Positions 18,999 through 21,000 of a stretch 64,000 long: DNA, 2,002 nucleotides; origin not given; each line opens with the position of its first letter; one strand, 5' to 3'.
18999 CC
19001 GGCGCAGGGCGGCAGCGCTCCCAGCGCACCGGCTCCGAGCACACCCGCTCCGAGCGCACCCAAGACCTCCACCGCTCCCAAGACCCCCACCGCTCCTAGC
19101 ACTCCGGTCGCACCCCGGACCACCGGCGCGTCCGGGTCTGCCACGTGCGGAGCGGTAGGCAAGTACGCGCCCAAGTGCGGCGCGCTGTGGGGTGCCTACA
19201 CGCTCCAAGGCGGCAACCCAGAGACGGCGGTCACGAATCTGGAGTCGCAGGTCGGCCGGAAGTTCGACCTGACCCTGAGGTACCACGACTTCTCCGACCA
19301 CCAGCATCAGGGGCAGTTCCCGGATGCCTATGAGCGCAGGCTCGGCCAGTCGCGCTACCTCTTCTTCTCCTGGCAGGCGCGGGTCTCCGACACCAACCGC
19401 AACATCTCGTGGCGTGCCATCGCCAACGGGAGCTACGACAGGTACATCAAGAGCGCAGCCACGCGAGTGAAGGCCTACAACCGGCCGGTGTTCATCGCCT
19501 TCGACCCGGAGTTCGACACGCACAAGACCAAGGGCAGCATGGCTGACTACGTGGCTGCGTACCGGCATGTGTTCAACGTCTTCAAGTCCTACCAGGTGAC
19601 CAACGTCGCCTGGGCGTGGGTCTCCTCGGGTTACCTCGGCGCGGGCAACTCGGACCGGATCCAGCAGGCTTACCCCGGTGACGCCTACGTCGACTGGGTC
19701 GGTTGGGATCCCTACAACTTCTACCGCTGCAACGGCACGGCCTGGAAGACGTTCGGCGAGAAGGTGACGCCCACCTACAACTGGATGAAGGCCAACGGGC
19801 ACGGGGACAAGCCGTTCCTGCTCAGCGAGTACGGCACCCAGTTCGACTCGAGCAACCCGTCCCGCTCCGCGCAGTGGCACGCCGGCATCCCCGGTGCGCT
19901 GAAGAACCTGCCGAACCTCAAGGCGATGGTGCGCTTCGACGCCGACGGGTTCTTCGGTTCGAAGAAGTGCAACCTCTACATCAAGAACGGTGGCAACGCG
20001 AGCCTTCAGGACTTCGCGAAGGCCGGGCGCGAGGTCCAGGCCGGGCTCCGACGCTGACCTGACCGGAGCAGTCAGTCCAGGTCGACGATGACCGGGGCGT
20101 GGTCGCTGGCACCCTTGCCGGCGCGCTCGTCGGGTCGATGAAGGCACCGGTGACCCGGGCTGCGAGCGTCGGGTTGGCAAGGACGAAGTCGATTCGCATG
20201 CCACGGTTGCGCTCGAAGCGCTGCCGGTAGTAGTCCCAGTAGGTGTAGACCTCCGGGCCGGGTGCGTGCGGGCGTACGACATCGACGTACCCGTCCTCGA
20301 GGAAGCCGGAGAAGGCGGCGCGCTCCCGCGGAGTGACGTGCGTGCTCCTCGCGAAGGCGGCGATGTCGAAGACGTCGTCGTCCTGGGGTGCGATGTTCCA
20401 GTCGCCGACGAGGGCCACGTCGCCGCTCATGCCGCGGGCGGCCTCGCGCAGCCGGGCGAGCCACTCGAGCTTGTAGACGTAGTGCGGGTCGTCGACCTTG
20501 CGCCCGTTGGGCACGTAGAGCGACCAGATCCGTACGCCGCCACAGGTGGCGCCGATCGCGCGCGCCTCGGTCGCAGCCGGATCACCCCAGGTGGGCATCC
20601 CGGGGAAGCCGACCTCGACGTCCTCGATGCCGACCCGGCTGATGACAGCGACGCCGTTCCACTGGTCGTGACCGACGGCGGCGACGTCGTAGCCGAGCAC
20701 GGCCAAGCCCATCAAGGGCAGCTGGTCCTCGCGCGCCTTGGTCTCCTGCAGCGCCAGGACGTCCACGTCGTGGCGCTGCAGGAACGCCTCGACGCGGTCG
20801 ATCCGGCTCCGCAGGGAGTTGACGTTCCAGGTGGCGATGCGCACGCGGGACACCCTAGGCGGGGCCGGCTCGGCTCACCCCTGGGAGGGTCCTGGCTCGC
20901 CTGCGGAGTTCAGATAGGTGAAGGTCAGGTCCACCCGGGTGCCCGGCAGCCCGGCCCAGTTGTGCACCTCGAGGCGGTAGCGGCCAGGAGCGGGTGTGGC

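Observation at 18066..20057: Tandem GH26-like protein whose first domain has lost both catalytic glutamates: candidate pseudoenzyme binding module fused to an active hydrolase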

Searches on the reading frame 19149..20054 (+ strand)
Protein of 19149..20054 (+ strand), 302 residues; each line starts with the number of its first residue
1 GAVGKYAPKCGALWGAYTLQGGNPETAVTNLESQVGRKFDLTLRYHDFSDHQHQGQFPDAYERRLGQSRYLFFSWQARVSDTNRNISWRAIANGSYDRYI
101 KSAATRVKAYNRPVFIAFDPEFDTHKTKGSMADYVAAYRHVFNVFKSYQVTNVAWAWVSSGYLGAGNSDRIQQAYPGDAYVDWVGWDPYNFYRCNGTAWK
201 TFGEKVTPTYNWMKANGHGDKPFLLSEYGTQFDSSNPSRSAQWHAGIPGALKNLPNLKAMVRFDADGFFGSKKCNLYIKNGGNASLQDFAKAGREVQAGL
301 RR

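Call 7: search_solved_structures(query=window:19149-20054:+, max_evalue=1, show_alignments=2)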
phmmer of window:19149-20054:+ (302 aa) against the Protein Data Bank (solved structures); distinct sequences matched with E-value up to 1: 35.
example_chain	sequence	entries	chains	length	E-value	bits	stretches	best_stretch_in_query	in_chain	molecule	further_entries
2vi0_A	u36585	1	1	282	5e-11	45.7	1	24-239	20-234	Endoglucanase H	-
2v3g_A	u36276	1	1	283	5e-11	45.7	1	24-238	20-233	ENDOGLUCANASE H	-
2bv9_A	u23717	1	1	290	5.6e-11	45.5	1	24-238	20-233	ENDOGLUCANASE H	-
2bvd_A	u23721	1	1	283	6.1e-11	45.4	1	24-238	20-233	ENDOGLUCANASE H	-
2cit_A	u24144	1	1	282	7.1e-11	45.2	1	24-239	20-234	ENDOGLUCANASE H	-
6zpl_C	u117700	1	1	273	7.9e-11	45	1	24-238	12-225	Endoglucanase H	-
2cip_A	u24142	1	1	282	1.6e-10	44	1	24-237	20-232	ENDOGLUCANASE H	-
8xvj_R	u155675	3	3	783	8.8e-10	41.6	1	24-238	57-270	Endoglucanase H,Endothelin-1 receptor,Soluble cytochrome b562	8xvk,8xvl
7xp4_R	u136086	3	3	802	1.1e-09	41.3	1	24-238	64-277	Endoglucanase H,Taste receptor type 2 member 46,Endoglucanase H,Taste receptor type 2 memb | Endoglucanase H,Taste receptor type 2 member 46,Bitter taste recept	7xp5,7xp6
8xvi_R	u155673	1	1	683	1.1e-09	41.3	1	24-238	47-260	Endoglucanase H,Endothelin-1 receptor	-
21nr_A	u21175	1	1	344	1.9e-06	30.6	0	159-209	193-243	TLP-IPT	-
2ddx_A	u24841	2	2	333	2.4e-06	30.3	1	79-195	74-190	beta-1,3-xylanase | Beta-1,3-xylanase XYL4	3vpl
3tp4_A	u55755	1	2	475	0.00035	23.2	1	128-192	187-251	computational Design of Enzyme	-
2x2y_A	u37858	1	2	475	0.00043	22.9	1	128-255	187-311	MAN26A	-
2bvt_A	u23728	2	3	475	0.00046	22.8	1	128-264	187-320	BETA-1,4-MANNANASE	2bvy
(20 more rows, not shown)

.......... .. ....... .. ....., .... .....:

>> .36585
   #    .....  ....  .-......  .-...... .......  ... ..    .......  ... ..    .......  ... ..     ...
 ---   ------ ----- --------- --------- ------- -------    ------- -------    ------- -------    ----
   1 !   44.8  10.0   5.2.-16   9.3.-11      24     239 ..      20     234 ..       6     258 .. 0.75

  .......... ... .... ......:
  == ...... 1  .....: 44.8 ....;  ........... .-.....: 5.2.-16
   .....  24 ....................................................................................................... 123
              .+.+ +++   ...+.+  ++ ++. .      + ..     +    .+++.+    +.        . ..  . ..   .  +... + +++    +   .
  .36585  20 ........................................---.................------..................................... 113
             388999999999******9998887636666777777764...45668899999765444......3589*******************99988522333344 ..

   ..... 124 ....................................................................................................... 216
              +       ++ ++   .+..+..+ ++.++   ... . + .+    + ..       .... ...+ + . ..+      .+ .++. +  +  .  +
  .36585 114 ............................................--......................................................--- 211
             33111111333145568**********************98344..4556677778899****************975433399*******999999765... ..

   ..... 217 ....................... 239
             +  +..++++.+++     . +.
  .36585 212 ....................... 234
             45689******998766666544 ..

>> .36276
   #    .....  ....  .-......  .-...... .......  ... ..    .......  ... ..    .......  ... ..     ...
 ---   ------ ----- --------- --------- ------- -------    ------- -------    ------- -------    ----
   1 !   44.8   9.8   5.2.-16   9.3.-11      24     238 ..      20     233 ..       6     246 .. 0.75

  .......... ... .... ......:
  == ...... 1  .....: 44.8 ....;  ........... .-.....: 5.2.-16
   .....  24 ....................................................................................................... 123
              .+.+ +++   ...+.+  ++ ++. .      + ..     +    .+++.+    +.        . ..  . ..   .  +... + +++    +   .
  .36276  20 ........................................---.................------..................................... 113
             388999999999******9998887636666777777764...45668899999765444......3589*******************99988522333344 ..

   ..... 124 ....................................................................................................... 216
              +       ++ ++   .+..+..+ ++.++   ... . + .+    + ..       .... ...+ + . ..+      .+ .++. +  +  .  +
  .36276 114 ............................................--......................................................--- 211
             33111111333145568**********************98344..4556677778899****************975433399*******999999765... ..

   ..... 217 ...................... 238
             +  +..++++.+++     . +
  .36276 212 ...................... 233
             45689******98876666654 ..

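Call 27: search_solved_structures(query=A2, max_evalue=0.001, show_alignments=3)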
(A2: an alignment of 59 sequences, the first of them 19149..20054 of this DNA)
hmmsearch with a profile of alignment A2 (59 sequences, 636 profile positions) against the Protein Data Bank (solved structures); distinct sequences matched with E-value up to 0.001: 28.
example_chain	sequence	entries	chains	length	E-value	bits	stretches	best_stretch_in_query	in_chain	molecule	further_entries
2vi0_A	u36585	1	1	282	2.2e-62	215.3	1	127-403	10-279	Endoglucanase H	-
2v3g_A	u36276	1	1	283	4.9e-62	214.2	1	127-403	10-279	ENDOGLUCANASE H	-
2bvd_A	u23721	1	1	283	4.9e-62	214.2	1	127-403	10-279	ENDOGLUCANASE H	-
2bv9_A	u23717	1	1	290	5.6e-62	214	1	127-403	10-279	ENDOGLUCANASE H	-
8xvj_R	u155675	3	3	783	5.8e-61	210.6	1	127-419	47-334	Endoglucanase H,Endothelin-1 receptor,Soluble cytochrome b562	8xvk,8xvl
2cip_A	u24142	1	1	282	4.4e-60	207.7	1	127-403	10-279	ENDOGLUCANASE H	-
2cit_A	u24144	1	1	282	8.6e-60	206.8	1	127-403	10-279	ENDOGLUCANASE H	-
8xvi_R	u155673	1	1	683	1.3e-59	206.2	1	126-403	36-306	Endoglucanase H,Endothelin-1 receptor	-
6zpl_C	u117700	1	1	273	2.8e-59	205.1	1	129-403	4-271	Endoglucanase H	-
7xp4_R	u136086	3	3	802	1.7e-58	202.5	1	126-403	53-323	Endoglucanase H,Taste receptor type 2 member 46,Endoglucanase H,Taste receptor type 2 memb | Endoglucanase H,Taste receptor type 2 member 46,Bitter taste recept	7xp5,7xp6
12nx_A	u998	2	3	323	3.5e-11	46.2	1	222-346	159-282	Glycoside hydrolase family 26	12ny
2ddx_A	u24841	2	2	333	5.3e-10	42.3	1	205-303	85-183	beta-1,3-xylanase | Beta-1,3-xylanase XYL4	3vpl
4yn5_A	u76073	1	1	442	8.9e-10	41.5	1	243-371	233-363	Mannan endo-1,4-beta-mannosidase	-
6hf2_A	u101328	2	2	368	9.1e-09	38.2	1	246-304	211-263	Glycosyl hydrolase family 26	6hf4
7xjr_A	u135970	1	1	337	1.4e-08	37.6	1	204-409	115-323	AlXyn26A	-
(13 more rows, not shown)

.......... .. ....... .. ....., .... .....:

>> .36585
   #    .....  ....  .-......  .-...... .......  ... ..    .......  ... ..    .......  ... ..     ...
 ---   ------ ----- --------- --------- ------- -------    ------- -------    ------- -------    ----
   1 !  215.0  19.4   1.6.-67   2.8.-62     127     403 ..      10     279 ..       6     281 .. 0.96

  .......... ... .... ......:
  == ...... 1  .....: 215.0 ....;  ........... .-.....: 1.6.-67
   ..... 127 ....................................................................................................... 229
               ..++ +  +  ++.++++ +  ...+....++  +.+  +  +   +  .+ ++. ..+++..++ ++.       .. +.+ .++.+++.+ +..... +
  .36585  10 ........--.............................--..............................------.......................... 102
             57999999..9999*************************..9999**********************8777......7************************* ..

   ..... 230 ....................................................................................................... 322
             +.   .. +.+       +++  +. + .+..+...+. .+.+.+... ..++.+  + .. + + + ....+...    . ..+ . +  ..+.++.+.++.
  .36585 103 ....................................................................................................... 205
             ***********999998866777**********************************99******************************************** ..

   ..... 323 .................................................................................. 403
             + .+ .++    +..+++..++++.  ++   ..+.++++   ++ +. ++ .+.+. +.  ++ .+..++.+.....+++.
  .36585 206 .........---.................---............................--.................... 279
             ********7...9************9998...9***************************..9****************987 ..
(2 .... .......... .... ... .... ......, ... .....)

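Call 36: predict_structure(alignment_id=A2)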
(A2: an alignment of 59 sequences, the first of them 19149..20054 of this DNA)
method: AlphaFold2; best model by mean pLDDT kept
length: 302 residues; sequences in the alignment: 59
mean_pLDDT: 95.7   pTM: 0.93
mean pLDDT of the five models: 95.7, 95.3, 95.2, 95.1, 94.9
residues with pLDDT >= 90: 282; 70-90: 15; 50-70: 3; < 50: 2
segments of 3 or more residues with pLDDT < 50: none
pLDDT, mean of each block of 10 residues (from residue 1): 88 97 96 97 98 96 98 98 97 99 99 99 97 99 99 99 96 98 98 93 98 98 98 92 97 97 91 90 95 83 46
secondary structure, 60 per line:
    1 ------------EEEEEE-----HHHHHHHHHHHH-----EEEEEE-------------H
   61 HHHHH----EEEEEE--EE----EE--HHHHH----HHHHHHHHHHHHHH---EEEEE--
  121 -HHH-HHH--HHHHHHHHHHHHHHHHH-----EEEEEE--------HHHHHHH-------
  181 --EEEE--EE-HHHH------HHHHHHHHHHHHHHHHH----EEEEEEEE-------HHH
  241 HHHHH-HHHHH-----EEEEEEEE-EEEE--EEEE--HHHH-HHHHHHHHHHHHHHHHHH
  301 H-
elements in order: E13-18 H24-35 E41-46 H60-65 E70-75 H88-92 H97-110 E114-118 H131-147 E153-158 H167-173 E183-186 H192-195 H202-218 E223-230 H238-245 H247-251 E257-264 E266-269 E272-275 H278-281 H283-301

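Call 42: fold_search(model_id=the predicted structure, library=pdb)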
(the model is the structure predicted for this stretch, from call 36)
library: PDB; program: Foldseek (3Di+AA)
matches with E <= 10: 1686; with E <= 0.001: 403
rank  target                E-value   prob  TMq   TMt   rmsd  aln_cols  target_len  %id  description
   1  2v3g                  3.0e-19  1.00  0.75  0.82   3.1       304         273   22  Structure of a family 26 lichenase in complex with noeuromycin (released 2007-09-18)
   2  2bv9                  3.2e-19  1.00  0.73  0.78   3.3       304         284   21  HOW FAMILY 26 GLYCOSIDE HYDROLASES ORCHESTRATE CATALYSIS ON DIFFERENT POLYSACCHARIDES. STRUCTURE AND ACTIVITY OF A CLOST (released 2005-06-30)
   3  2bvd                  3.6e-19  1.00  0.74  0.81   3.1       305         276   22  HOW FAMILY 26 GLYCOSIDE HYDROLASES ORCHESTRATE CATALYSIS ON DIFFERENT POLYSACCHARIDES. STRUCTURE AND ACTIVITY OF A CLOST (released 2005-06-30)
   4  2cip_A                4.3e-19  1.00  0.74  0.81   3.2       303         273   21  Structure of the Michaelis complex of a family 26 lichenase (released 2006-07-12)
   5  2vi0_A                6.5e-19  1.00  0.74  0.80   3.2       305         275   22  Lichenase CtLic26 in complex with a thio-oligosaccharide (released 2009-03-10)
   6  6zpl_C                1.6e-18  1.00  0.71  0.78   3.7       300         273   21  Inward-open structure of human glycine transporter 1 in complex with a benzoylisoindoline inhibitor, sybody Sb_GlyT1#7 (released 2021-03-17)
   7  2cit_A                2.1e-18  1.00  0.74  0.81   3.1       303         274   20  Structure of the covalent intermediate of a family 26 lichenase (released 2006-04-10)
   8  7xjr                  8.6e-14  1.00  0.74  0.74   3.9       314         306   16  MLXase AlXyn26A (released 2023-04-26)
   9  2ddx                  3.8e-13  1.00  0.69  0.64   4.2       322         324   17  Crystal structure of beta-1,3-xylanase from Vibrio sp. AX-4 (released 2007-02-13)
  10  7xs3_A                1.5e-12  1.00  0.73  0.72   4.1       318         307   16  AlXyn26A E243A-X3X4X (released 2023-05-17)
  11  2whm_A                5.0e-12  1.00  0.64  0.53   6.1       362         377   15  Cellvibrio japonicus Man26A E121A and E320G double mutant in complex with mannobiose (released 2009-05-26)
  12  4zxo                  9.7e-12  1.00  0.64  0.57   5.2       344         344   17  The structure of a GH26 beta-mannanase from Bacteroides ovatus, BoMan26A. (released 2016-06-29)
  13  1gvy_A                1.0e-11  1.00  0.66  0.55   6.1       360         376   15  Substrate distorsion by beta-mannanase from Pseudomonas cellulosa (released 2002-09-05)
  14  1gw1_A                1.2e-11  1.00  0.65  0.54   6.1       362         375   15  Substrate distortion by beta-mannanase from Pseudomonas cellulosa (released 2002-09-05)
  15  6d2x                  1.2e-11  1.00  0.62  0.56   5.5       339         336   14  Crystal structure of the GH26 domain from PbGH26-GH5A endo-beta-mannanase/endo-beta-glucanase from Prevotella bryantii (released 2019-10-16)
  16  1odz_A                2.4e-11  1.00  0.64  0.52   5.9       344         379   15  Expansion of the glycosynthase repertoire to produce defined manno-oligosaccharides (released 2003-07-10)
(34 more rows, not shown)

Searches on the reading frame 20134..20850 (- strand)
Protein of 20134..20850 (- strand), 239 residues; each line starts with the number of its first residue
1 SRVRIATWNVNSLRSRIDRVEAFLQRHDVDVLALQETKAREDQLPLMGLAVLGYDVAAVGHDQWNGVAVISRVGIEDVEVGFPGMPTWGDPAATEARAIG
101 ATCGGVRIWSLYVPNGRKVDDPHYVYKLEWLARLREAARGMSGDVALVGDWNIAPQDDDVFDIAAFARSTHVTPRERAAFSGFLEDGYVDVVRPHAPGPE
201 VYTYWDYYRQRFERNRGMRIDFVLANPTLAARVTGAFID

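Call 56: search_protein_families(library=pfam, proteins=[window:20134-20850:-], max_evalue=0.0001)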
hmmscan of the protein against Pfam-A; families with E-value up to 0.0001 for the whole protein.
window:20134-20850:- (239 aa): 1 family
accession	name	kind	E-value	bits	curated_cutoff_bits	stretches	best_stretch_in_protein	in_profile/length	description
PF03372.29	Exo_endo_phos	-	1.3e-27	97.3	24.5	1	6-238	1-215/225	Endonuclease/Exonuclease/phosphatase family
